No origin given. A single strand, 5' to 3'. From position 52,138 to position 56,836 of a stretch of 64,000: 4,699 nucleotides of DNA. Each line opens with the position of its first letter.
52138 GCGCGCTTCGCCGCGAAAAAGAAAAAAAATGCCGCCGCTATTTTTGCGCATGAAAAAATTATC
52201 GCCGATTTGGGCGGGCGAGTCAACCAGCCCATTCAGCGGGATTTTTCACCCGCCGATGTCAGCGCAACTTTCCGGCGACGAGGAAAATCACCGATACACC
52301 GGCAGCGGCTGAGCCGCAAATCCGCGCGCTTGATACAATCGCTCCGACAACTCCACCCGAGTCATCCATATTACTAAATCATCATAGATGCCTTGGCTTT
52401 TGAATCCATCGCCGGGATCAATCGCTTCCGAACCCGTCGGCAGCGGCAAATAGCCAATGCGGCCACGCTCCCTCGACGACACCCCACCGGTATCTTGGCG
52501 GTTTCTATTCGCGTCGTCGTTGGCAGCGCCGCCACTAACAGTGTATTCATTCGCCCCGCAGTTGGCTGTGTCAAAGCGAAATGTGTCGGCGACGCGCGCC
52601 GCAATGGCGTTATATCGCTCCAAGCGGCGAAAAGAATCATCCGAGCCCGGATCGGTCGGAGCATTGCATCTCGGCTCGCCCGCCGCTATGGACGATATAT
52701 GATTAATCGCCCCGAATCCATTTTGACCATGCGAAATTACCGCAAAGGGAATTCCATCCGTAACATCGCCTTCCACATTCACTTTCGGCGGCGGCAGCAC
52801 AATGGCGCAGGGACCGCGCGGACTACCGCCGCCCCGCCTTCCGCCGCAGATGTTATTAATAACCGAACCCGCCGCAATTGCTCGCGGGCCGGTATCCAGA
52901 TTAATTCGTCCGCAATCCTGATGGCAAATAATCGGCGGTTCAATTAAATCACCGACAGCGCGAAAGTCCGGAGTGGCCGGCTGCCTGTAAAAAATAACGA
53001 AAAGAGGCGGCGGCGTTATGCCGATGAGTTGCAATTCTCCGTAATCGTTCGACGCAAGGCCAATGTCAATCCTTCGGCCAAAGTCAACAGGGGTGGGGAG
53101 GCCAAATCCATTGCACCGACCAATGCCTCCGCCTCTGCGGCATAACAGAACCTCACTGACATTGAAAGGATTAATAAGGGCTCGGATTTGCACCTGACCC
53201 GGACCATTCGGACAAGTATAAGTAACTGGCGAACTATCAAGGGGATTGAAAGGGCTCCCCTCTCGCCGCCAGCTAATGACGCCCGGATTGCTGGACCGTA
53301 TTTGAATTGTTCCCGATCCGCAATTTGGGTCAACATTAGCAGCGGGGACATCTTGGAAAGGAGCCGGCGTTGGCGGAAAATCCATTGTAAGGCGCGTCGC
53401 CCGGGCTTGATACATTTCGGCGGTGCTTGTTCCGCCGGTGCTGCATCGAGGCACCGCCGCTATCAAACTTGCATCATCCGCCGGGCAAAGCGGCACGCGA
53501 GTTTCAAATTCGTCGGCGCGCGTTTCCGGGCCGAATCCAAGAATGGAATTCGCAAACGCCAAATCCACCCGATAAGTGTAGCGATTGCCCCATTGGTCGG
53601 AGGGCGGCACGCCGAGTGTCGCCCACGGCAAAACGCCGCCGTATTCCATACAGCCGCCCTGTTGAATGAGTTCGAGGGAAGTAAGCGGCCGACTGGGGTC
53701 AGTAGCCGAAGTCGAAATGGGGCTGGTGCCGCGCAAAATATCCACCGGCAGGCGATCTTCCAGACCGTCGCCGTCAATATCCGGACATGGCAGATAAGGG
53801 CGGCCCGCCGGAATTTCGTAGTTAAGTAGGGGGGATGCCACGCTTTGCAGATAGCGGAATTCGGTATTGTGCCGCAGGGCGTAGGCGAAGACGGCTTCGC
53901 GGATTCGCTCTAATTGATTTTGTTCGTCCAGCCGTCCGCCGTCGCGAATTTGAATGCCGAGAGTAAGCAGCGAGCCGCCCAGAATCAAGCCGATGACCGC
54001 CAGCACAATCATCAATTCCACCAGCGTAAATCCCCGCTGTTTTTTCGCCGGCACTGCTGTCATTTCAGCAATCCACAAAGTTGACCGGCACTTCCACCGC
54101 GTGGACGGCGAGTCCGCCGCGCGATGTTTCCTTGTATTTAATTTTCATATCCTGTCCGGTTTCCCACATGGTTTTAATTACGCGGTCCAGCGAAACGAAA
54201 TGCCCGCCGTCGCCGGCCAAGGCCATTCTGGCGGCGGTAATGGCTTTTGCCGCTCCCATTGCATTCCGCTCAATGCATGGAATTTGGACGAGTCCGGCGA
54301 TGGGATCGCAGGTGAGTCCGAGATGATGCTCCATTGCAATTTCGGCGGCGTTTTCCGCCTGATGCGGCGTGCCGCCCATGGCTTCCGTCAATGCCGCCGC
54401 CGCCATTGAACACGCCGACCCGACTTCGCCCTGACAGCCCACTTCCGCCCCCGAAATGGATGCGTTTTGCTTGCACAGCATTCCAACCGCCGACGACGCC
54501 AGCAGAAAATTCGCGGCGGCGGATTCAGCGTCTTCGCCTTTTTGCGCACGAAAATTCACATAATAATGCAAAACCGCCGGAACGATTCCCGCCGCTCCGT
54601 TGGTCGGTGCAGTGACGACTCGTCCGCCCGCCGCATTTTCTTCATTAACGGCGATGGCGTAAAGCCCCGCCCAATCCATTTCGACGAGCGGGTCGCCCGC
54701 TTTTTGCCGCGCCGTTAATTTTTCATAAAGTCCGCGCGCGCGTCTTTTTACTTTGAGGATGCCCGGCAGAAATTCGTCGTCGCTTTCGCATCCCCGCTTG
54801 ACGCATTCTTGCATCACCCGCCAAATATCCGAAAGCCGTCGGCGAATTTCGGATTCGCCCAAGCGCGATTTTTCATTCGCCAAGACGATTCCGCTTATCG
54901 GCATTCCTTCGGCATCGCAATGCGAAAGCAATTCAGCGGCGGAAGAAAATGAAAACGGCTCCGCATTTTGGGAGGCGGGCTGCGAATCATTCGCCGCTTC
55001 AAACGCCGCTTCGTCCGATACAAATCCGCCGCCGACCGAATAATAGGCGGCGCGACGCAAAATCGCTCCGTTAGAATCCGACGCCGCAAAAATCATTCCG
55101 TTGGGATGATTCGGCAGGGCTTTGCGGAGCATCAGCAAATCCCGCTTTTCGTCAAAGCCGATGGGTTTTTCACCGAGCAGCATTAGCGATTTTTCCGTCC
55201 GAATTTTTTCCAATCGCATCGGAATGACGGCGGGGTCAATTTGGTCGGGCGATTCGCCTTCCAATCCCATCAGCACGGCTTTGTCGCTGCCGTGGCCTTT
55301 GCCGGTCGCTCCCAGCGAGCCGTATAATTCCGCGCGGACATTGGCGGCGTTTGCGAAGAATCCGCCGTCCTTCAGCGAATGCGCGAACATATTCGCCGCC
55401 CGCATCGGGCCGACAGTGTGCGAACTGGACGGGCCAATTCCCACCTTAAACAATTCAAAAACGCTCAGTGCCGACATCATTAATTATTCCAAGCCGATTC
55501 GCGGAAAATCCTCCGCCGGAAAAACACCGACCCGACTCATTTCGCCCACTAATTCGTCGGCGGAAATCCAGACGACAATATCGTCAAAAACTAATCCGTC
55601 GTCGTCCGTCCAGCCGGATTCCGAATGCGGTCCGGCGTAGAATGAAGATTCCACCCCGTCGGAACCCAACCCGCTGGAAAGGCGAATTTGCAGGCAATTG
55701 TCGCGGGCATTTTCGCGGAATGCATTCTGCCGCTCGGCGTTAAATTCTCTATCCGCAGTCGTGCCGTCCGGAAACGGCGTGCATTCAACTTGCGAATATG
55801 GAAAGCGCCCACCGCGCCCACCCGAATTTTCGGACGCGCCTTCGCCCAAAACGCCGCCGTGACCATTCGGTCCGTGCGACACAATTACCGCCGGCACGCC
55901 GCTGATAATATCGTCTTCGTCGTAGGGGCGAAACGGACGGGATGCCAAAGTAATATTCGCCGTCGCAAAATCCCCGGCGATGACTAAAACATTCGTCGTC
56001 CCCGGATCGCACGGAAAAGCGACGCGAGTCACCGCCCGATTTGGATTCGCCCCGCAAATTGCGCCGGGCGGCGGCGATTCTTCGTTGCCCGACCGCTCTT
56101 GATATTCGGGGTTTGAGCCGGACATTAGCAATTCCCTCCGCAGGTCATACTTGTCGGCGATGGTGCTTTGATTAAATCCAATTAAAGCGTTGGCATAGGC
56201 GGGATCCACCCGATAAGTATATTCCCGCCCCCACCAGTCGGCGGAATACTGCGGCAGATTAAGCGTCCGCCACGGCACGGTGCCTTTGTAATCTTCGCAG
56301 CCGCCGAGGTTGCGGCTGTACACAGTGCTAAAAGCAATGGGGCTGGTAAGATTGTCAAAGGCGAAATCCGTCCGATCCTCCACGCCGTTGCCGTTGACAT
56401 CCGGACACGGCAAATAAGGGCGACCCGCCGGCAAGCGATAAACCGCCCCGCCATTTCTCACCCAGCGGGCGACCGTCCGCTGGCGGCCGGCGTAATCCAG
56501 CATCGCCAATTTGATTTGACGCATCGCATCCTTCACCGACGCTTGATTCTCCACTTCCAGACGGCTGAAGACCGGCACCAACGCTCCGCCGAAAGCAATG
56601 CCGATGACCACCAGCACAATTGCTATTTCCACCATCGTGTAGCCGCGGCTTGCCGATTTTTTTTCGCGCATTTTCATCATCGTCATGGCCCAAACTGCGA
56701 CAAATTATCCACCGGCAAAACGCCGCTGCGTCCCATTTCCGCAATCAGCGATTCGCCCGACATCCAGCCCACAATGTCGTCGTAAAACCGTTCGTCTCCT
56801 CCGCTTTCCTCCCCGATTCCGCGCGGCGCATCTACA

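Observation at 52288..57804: Shared motif set (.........-x-DGDG-x-E-D/N-R, LPWATLG, WGN-Y-T/S-YRVD, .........-E/K-F, V-I-SHG-P/Q-NG, YDD-I/L-V-x-WM) defines the pilin-like paralog family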

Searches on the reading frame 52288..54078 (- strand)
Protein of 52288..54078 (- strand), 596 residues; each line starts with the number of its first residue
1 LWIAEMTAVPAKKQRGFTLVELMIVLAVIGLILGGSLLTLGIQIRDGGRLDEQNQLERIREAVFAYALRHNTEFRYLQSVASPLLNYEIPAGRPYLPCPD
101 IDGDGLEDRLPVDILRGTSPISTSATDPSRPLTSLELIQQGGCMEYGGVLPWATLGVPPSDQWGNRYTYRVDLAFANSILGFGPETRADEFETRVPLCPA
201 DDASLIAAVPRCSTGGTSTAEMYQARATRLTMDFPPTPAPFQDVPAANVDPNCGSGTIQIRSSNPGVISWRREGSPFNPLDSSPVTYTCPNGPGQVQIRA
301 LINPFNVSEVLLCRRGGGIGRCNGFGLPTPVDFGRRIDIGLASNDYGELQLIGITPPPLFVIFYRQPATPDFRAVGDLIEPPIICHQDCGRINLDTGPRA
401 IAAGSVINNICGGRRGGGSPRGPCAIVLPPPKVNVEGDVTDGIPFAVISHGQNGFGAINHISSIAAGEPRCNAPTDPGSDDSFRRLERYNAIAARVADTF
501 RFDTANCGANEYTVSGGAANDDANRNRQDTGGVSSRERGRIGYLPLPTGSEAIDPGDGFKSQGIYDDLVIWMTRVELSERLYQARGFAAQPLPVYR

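Call 4: search_protein_families(library=pfam, proteins=[window:52288-54078:-], max_evalue=1)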
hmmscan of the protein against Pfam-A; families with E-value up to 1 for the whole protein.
window:52288-54078:- (596 aa): 1 family
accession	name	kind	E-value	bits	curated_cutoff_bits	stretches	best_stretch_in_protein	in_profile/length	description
PF07963.17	N_methyl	-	3.7e-09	36.2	21.2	1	12-36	2-26/27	Prokaryotic N-terminal methylation motif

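Call 5: search_protein_families(library=ncbifam, proteins=[window:52288-54078:-], max_evalue=1)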
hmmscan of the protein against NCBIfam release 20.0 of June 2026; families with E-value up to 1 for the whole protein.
window:52288-54078:- (596 aa): 11 families
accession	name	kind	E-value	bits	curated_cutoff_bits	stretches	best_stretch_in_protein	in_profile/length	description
TIGR02532.1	IV_pilin_GFxxxE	domain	2.7e-07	30.1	16.3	1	14-34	1-21/24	prepilin-type N-terminal cleavage/methylation domain-containing protein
TIGR01708.2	typeII_sec_gspH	equivalog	5.4e-07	29.7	80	1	14-53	1-39/169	type II secretion system minor pseudopilin GspH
TIGR01710.1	typeII_sec_gspG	equivalog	0.00043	20.3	88.85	1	15-66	1-52/134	type II secretion system major pseudopilin GspG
NF007862.0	PRK10574.1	equivalog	0.0016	18.6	138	1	12-32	2-22/145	prepilin peptidase-dependent pilin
NF041775.1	typeIV_PilA_Myxo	equivalog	0.0041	17.1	400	1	13-32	9-28/214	type IV pilin protein PilA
TIGR02596.1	TIGR02596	subfamily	0.0069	16.5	70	1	17-44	1-28/196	Verru_Chthon cassette protein D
NF007800.0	PRK10506.1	equivalog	0.01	15.7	158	1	11-35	5-29/163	prepilin peptidase-dependent protein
NF040999.1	pilin_ComGC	equivalog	0.012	15.8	75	1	15-33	2-20/84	competence type IV pilus major pilin ComGC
NF041013.1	T4P_ComGE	equivalog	0.015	15.4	49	1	12-34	1-23/83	competence type IV pilus minor pilin ComGE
NF041002.1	pilin_ComGF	equivalog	0.12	12.6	80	1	14-44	1-31/139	competence type IV pilus minor pilin ComGF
NF007848.0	PRK10557.1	equivalog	0.25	10.6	120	1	11-36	7-32/192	prepilin peptidase-dependent protein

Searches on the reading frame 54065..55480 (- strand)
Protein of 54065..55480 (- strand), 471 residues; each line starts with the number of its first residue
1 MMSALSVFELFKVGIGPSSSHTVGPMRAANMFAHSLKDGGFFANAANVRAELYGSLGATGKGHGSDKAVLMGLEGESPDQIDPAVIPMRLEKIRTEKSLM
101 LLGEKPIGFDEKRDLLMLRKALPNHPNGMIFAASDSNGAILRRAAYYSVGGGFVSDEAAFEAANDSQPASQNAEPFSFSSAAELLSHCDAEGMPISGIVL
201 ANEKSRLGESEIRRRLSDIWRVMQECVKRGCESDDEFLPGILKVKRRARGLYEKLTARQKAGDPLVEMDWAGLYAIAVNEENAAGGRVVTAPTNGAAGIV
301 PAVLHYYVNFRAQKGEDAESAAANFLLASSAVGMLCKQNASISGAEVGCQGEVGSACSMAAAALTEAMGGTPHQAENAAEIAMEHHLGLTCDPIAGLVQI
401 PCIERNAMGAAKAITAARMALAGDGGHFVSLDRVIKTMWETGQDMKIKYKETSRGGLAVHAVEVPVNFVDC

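Call 4: search_protein_families(library=pfam, proteins=[window:54065-55480:-], max_evalue=1)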
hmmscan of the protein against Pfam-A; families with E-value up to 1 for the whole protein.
window:54065-55480:- (471 aa): 2 families
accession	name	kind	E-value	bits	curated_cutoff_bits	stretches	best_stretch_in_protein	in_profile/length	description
PF03313.21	SDH_alpha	-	2.8e-91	306.2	26.4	1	191-458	2-260/260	Serine dehydratase alpha chain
PF03315.21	SDH_beta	-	8.5e-59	198.8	26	1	6-158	1-154/155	Serine dehydratase beta chain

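Call 5: search_protein_families(library=ncbifam, proteins=[window:54065-55480:-], max_evalue=1)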
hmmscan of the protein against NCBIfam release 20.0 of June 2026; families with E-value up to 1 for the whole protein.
window:54065-55480:- (471 aa): 5 families
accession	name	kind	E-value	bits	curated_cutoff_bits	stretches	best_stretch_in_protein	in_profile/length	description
TIGR00720.1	sda_mono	equivalog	9.6e-201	667.5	345.1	1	6-460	2-449/450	L-serine ammonia-lyase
NF011614.0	PRK15040.1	equivalog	8.9e-148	493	873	1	5-462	2-452/454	L-serine ammonia-lyase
NF011598.0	PRK15023.1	equivalog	1.4e-141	472.5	942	1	5-460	2-450/454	L-serine ammonia-lyase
TIGR00718.1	sda_alpha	equivalog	2.4e-60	204.1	243.2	1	178-459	2-275/300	L-serine ammonia-lyase, iron-sulfur-dependent, subunit alpha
TIGR00719.1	sda_beta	equivalog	1.4e-10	41.3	161.2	1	2-79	1-74/208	L-serine ammonia-lyase, iron-sulfur-dependent subunit beta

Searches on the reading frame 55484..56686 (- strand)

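Call 4: search_protein_families(library=pfam, proteins=[window:55484-56686:-], max_evalue=1)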
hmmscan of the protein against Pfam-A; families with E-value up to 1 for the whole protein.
window:55484-56686:- (400 aa): 1 family
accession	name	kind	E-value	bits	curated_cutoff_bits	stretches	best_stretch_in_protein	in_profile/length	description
PF07963.17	N_methyl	-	0.00023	21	21.2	1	11-36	2-27/27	Prokaryotic N-terminal methylation motif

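Call 5: search_protein_families(library=ncbifam, proteins=[window:55484-56686:-], max_evalue=1)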
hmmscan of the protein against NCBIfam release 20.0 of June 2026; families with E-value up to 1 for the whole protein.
window:55484-56686:- (400 aa): 3 families
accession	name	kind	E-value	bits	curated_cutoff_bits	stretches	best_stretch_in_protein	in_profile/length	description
TIGR02532.1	IV_pilin_GFxxxE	domain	0.0006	19.5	16.3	1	14-36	2-24/24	prepilin-type N-terminal cleavage/methylation domain-containing protein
TIGR01710.1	typeII_sec_gspG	equivalog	0.0012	18.9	88.85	1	14-61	1-48/134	type II secretion system major pseudopilin GspG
TIGR01708.2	typeII_sec_gspH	equivalog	0.0021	18.1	80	1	13-40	1-28/169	type II secretion system minor pseudopilin GspH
